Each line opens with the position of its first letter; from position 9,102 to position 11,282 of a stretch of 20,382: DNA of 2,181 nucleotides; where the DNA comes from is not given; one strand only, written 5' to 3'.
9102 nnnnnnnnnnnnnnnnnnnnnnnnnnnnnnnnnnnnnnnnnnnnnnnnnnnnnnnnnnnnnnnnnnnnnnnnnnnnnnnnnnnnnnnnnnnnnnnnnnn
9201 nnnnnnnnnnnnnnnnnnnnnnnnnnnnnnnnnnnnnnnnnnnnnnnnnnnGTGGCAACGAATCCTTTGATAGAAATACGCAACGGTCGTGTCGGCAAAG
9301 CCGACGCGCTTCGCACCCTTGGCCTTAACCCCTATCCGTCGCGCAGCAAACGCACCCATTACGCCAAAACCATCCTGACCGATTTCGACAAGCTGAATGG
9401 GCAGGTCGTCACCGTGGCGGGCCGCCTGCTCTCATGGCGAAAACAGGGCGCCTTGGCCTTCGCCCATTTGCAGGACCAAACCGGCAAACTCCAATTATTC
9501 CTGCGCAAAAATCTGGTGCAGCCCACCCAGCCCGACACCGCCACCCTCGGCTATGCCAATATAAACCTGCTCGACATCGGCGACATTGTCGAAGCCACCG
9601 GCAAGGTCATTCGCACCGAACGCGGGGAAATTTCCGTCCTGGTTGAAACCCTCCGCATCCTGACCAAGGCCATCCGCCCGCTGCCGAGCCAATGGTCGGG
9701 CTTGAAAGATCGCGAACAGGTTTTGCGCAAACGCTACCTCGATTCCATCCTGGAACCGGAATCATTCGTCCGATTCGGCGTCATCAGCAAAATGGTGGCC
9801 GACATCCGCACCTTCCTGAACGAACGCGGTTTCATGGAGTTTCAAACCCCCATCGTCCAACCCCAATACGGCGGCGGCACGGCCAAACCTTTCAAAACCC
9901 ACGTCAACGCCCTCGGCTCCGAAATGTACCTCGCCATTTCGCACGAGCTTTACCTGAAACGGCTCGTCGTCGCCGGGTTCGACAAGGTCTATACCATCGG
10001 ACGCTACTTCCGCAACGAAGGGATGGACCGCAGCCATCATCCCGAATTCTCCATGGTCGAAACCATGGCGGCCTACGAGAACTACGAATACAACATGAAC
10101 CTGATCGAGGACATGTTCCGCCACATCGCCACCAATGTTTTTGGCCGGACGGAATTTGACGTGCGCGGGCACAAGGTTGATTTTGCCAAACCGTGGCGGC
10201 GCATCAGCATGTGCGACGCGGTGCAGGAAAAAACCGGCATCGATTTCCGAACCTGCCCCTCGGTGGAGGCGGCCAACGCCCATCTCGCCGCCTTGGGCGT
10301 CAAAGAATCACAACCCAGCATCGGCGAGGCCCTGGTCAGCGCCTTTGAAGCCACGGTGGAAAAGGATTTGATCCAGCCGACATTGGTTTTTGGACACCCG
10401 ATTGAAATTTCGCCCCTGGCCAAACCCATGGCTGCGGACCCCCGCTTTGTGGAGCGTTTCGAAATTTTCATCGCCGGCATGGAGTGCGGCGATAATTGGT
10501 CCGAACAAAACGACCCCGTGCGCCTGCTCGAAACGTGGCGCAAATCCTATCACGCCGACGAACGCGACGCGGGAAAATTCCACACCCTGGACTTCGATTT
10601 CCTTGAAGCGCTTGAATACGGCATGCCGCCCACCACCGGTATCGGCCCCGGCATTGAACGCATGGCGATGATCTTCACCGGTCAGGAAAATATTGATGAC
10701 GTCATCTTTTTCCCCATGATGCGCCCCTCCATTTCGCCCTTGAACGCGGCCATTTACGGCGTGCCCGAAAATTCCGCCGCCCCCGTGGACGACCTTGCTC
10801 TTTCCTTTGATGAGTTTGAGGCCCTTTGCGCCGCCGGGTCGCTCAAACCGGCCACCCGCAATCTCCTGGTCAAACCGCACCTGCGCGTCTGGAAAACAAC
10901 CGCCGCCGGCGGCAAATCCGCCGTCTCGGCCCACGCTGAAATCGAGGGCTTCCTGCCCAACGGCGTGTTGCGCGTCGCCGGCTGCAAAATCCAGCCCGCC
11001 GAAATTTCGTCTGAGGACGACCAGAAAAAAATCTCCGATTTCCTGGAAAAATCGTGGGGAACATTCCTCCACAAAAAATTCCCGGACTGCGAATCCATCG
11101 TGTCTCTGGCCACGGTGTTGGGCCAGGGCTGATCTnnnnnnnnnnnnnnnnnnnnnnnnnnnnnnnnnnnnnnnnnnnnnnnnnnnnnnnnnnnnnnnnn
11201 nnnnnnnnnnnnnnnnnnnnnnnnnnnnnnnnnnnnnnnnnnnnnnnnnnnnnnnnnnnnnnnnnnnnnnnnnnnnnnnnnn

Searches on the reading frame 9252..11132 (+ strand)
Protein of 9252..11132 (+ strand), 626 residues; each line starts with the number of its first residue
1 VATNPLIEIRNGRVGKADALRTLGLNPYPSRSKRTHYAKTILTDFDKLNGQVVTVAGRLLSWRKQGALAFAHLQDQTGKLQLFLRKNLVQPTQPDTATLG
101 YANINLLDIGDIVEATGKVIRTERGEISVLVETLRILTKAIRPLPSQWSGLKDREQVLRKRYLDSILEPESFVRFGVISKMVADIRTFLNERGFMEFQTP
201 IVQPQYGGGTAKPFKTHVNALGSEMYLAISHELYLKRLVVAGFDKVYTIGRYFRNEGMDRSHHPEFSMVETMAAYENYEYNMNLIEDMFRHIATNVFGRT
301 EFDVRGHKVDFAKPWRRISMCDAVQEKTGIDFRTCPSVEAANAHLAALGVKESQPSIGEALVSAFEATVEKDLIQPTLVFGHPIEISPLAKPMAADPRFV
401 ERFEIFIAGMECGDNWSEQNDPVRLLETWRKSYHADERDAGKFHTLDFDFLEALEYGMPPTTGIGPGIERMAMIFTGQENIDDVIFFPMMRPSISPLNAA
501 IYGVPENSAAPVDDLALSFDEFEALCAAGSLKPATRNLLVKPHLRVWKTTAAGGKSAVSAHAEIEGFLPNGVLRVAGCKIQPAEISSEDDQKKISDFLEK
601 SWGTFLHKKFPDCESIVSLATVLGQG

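Call 8: search_protein_families(library=pfam, proteins=[window:9252-11132:+], max_evalue=0.01)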
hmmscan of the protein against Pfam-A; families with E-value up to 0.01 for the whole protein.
window:9252-11132:+ (626 aa): 3 families
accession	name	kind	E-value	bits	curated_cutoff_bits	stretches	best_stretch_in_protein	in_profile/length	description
PF00152.25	tRNA-synt_2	-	1.1e-73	248.4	25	1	155-490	3-307/308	tRNA synthetases class II (D, K and N)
PF01336.31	tRNA_anti-codon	-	1.2e-12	48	27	1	53-137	1-75/75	OB-fold nucleic acid binding domain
PF01409.25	tRNA-synt_2d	-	7.4e-09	35.9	19.8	1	245-319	104-177/246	tRNA synthetases class II core domain (F)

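Call 9: search_protein_families(library=ncbifam, proteins=[window:9252-11132:+], max_evalue=0.01)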
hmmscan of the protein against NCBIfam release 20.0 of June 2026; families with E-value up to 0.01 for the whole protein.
window:9252-11132:+ (626 aa): 19 families
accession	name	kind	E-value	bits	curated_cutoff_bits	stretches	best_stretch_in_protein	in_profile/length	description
NF001756.1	PRK00484.1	subfamily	6.4e-162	539.6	468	1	10-492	4-487/488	lysine--tRNA ligase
TIGR00499.1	lysS_bact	equivalog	8.6e-146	486.4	427.6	1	11-492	7-494/496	lysine--tRNA ligase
NF002821.0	PRK02983.1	equivalog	1.1e-123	414.3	742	1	11-493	623-1101/1102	bifunctional lysylphosphatidylglycerol synthetase/lysine--tRNA ligase LysX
NF009101.0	PRK12445.1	subfamily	1.4e-109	366.9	1026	1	8-493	18-504/505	lysine--tRNA ligase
TIGR00462.1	genX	equivalog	7.9e-52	176.6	286.9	1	179-487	5-304/304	EF-P lysine aminoacylase EpmA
NF006828.0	PRK09350.1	equivalog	8.9e-47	159.9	264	1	179-490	20-323/325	elongation factor P--(R)-beta-lysine ligase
NF003483.0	PRK05159.1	equivalog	8e-40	137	353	1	45-489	11-431/438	aspartate--tRNA(Asn) ligase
TIGR00458.1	aspS_nondisc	equivalog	4.3e-38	131.4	368.4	1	47-492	9-424/428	aspartate--tRNA(Asn) ligase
NF001750.0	PRK00476.1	equivalog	4.5e-37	127.6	443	2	33-299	4-268/590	aspartate--tRNA ligase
TIGR00459.1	aspS_bact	equivalog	2.3e-36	125.3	373.85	2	35-298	4-262/586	aspartate--tRNA ligase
NF003037.0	PRK03932.1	equivalog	6e-32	111.2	414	1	46-493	12-448/451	asparagine--tRNA ligase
TIGR00457.1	asnS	equivalog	1.9e-26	92.9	342.6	1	39-494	5-453/455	asparagine--tRNA ligase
NF009460.0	PRK12820.1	equivalog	2.9e-19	68.6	1379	2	50-291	35-289/723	bifunctional aspartyl-tRNA synthetase/aspartyl/glutamyl-tRNA amidotransferase subunit C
NF005052.0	PRK06462.1-1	equivalog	2.8e-13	49.7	368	1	175-331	49-212/353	asparagine synthetase A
NF005054.0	PRK06462.1-4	equivalog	3.9e-11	42.6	309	1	177-334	27-195/318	asparagine synthetase A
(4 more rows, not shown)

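Call 37: list_cluster_members(proteins=[window:9252-11132:+, P0001, window:5811-6440:-, window:14245-15477:-, L004:6905-7954:-, L004:3451-5259:-, window:2918-5662:+, L001:8368-10461:-])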
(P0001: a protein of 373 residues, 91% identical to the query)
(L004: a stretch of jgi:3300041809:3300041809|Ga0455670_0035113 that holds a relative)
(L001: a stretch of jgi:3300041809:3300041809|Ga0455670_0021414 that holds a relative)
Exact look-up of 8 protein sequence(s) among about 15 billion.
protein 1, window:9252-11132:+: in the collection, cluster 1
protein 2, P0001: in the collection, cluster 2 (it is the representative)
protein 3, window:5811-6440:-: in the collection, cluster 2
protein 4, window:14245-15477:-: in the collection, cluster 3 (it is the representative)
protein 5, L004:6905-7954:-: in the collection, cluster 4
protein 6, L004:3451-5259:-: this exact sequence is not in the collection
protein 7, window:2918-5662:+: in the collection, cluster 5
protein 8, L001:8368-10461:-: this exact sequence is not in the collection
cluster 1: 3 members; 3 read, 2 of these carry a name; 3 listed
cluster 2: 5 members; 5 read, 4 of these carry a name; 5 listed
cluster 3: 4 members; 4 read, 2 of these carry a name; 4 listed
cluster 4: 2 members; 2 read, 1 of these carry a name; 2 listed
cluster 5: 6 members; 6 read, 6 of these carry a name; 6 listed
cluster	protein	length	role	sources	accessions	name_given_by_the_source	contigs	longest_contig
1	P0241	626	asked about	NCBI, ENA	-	-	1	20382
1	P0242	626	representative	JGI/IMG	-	lysyl-tRNA synthetase class 2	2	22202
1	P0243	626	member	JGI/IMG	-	lysyl-tRNA synthetase class 2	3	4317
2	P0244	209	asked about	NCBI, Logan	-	-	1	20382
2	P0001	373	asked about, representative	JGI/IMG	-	anhydro-N-acetylmuramic acid kinase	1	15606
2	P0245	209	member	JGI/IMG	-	anhydro-N-acetylmuramic acid kinase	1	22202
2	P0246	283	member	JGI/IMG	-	anhydro-N-acetylmuramic acid kinase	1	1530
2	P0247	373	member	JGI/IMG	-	anhydro-N-acetylmuramic acid kinase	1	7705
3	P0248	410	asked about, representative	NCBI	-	-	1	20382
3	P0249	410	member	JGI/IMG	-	predicted NBD/HSP70 family sugar kinase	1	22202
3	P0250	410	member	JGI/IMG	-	predicted NBD/HSP70 family sugar kinase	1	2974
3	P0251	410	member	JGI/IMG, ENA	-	-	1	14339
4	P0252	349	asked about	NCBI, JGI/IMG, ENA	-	glyceraldehyde 3-phosphate dehydrogenase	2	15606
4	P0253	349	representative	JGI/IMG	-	-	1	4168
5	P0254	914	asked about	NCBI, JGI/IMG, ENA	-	superfamily II DNA or RNA helicase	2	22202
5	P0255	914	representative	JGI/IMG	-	hypothetical protein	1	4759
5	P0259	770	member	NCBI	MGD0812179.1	MAG: DEAD/DEAH box helicase [Verrucomicrobiota bacterium]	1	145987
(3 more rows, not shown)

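Call 38: find_encoding_contigs(protein=P0259, flank=10000, max_places=4)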
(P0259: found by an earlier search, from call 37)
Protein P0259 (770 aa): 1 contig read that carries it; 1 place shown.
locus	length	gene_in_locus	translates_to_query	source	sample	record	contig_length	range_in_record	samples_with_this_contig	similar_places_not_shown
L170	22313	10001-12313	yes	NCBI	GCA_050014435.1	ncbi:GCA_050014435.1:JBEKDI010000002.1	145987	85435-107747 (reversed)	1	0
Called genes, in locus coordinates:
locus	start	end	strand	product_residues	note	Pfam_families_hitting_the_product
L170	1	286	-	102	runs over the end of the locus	PF09413:DUF2007 (weak)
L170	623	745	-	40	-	-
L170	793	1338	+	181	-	PF22765:DUF7010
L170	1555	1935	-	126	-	-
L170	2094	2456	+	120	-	-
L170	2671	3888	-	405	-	PF13360:PQQ_2, PF01011:PQQ, PF13570:Beta-prop_ACSF4, PF13360:PQQ_2, PF25293:Beta-prop_EMC1_N (faint)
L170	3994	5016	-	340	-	PF18152:DAHP_snth_FXD, PF00793:DAHP_synth_1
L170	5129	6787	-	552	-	PF16586:DUF5060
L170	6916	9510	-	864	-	PF22548:AEP-TOTE, PF00270:DEAD, PF04851:ResIII, PF04480:DUF559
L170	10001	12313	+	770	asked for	PF00176:SNF2-rel_dom, PF04851:ResIII, PF00270:DEAD (weak), PF00271:Helicase_C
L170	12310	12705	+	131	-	-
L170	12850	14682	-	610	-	PF22842:Pel9A-like_beta_helix (weak), PF13229:Beta_helix, PF05048:NosD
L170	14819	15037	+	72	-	-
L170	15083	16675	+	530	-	PF00479:G6PD_N, PF02781:G6PD_C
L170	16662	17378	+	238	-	PF01182:Glucosamine_iso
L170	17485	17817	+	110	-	PF14357:DUF4404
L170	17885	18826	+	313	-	-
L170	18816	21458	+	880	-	PF12895:ANAPC3 (faint), PF09976:TPR_21 (faint), PF13174:TPR_6 (faint), PF13424:TPR_12 (faint), PF13428:TPR_14 (faint), PF13432:TPR_16 (faint), PF13525:YfiO (faint), PF14559:TPR_19 (faint), +4 more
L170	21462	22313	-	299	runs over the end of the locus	PF02629:CoA_binding, PF13607:Succ_CoA_lig, PF00549:Ligase_CoA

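Call 39: find_encoding_contigs(protein=P0252, flank=2000, max_places=6)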
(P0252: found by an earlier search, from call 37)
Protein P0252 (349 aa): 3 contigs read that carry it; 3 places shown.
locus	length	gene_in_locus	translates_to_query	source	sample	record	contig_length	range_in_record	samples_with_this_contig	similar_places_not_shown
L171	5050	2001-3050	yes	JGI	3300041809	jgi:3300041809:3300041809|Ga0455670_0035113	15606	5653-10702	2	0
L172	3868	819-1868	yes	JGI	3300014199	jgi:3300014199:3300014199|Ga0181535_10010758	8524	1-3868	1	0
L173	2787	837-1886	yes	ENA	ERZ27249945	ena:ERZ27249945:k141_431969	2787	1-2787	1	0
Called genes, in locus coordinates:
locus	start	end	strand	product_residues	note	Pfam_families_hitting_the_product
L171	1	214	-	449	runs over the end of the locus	-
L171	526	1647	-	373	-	PF03702:AnmK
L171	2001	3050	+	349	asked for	PF00044:Gp_dh_N, PF02800:Gp_dh_C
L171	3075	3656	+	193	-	PF03602:Cons_hypoth95, PF05175:MTS (weak)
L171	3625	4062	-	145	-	PF01894:YjbQ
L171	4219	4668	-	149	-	-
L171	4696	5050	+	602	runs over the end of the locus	PF13623:SurA_N_2, PF13624:SurA_N_3 (weak), PF13145:Rotamase_2 (faint)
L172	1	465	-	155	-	?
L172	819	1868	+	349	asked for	PF00044:Gp_dh_N, PF02800:Gp_dh_C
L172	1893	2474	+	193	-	PF03602:Cons_hypoth95, PF05175:MTS (weak)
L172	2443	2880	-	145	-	PF01894:YjbQ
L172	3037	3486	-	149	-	-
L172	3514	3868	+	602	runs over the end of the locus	PF13623:SurA_N_2, PF13624:SurA_N_3 (weak), PF13145:Rotamase_2 (faint)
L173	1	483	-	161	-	?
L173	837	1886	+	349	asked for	PF00044:Gp_dh_N, PF02800:Gp_dh_C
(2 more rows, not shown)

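Call 40: find_encoding_contigs(protein=window:9252-11132:+, flank=1000, max_places=6)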
Protein window:9252-11132:+ (626 aa): 1 contig read that carries it; 1 place shown.
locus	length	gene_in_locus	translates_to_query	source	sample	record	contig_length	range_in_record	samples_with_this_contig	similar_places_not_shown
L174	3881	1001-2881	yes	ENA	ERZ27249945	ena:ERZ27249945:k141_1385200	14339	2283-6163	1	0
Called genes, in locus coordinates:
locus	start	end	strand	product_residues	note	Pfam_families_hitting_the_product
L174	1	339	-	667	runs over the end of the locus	PF01145:Band_7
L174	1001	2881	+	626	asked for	PF01336:tRNA_anti-codon, PF00152:tRNA-synt_2, PF01409:tRNA-synt_2d (weak)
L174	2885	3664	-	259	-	-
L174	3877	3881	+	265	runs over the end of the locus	PF00005:ABC_tran, PF13304:AAA_21 (weak)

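Call 46: search_protein_families(library=pfam, proteins=[L170:12310-12705:+], max_evalue=0.01)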
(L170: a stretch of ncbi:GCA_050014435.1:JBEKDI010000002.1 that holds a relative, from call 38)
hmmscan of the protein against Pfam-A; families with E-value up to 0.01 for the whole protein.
L170:12310-12705:+ (131 aa): 0 families

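Call 58: find_encoding_contigs(protein=P0255, flank=10000, max_places=6)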
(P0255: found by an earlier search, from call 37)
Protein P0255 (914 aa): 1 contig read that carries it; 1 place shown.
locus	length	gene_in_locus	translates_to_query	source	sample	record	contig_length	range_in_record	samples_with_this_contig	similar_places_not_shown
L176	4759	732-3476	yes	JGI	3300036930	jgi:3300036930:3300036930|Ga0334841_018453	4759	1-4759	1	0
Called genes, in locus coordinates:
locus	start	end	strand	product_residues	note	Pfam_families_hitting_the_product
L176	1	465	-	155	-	?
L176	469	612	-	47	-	-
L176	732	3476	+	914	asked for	PF00176:SNF2-rel_dom, PF00270:DEAD (weak), PF04851:ResIII, PF00271:Helicase_C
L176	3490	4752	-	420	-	PF01554:MatE, PF03023:MurJ (weak), PF01554:MatE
